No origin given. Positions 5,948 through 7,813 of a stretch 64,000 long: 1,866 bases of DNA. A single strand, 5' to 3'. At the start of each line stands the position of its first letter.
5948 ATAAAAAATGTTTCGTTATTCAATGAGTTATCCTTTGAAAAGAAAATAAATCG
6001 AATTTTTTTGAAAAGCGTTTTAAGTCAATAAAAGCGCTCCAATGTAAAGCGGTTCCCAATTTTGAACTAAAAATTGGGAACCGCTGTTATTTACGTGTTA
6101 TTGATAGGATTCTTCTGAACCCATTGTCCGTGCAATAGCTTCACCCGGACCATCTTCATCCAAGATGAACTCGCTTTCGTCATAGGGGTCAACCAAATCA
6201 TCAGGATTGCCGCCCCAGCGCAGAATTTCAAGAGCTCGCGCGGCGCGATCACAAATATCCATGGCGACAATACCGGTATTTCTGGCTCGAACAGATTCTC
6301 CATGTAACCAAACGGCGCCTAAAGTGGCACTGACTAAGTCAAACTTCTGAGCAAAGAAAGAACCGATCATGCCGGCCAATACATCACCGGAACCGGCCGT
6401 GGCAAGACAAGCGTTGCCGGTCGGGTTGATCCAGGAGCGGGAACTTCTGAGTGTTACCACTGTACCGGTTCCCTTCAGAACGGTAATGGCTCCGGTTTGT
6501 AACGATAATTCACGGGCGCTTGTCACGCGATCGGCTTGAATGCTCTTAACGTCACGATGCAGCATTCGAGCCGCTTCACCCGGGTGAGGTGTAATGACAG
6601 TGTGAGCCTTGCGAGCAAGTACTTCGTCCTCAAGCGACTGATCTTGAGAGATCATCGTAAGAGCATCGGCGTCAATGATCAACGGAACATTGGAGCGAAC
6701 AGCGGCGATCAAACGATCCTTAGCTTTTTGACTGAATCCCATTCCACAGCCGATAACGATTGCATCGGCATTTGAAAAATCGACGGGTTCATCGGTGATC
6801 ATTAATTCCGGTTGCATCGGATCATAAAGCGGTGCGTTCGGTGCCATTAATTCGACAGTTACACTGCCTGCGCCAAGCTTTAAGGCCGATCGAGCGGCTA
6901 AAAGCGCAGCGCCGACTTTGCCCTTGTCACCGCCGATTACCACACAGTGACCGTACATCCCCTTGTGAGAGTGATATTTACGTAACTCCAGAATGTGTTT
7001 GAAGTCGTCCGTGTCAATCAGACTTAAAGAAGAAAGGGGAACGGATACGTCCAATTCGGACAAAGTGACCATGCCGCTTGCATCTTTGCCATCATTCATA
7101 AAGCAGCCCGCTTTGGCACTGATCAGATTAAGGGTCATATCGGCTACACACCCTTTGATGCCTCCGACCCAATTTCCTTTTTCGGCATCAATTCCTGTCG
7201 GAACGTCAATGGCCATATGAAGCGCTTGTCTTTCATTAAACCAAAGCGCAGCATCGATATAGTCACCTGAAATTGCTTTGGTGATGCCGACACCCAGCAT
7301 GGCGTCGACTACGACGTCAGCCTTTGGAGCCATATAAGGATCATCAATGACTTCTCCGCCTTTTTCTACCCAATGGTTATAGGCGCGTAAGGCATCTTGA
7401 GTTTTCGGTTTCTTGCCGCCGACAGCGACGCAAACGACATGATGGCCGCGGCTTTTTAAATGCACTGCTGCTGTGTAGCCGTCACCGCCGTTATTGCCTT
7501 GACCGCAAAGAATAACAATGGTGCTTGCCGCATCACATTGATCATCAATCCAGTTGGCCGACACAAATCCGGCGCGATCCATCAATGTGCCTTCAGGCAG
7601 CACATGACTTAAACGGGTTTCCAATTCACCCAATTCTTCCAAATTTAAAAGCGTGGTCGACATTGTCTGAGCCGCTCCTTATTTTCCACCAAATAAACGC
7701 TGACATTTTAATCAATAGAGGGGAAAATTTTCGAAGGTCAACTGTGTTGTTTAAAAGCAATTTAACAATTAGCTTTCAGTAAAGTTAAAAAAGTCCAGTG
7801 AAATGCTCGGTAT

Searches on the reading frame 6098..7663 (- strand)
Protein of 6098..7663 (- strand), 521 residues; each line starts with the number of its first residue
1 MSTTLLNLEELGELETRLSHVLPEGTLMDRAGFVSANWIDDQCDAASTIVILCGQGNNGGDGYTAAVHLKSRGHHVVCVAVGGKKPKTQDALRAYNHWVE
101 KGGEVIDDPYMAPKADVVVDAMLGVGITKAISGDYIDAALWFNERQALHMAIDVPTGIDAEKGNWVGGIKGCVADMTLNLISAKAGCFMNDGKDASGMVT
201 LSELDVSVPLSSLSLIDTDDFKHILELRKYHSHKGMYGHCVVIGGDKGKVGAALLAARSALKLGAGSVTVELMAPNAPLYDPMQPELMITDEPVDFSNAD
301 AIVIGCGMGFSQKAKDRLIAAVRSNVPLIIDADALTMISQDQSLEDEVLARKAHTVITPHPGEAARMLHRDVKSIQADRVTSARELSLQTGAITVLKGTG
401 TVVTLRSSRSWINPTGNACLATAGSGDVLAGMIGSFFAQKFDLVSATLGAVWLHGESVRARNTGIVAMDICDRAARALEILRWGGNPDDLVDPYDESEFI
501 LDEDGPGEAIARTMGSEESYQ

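Call 52: search_protein_families(library=pfam, proteins=[window:6098-7663:-], max_evalue=0.00001)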
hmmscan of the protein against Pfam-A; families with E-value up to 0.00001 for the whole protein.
window:6098-7663:- (521 aa): 2 families
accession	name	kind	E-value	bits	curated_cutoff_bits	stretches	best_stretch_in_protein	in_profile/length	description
PF01256.23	Carb_kinase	-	8.7e-52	176.4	27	1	241-459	2-221/242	NAD(P)H-hydrate dehydratase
PF03853.21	YjeF_N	-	4.2e-35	121.6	24.9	1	26-185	3-168/169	YjeF-related protein N-terminus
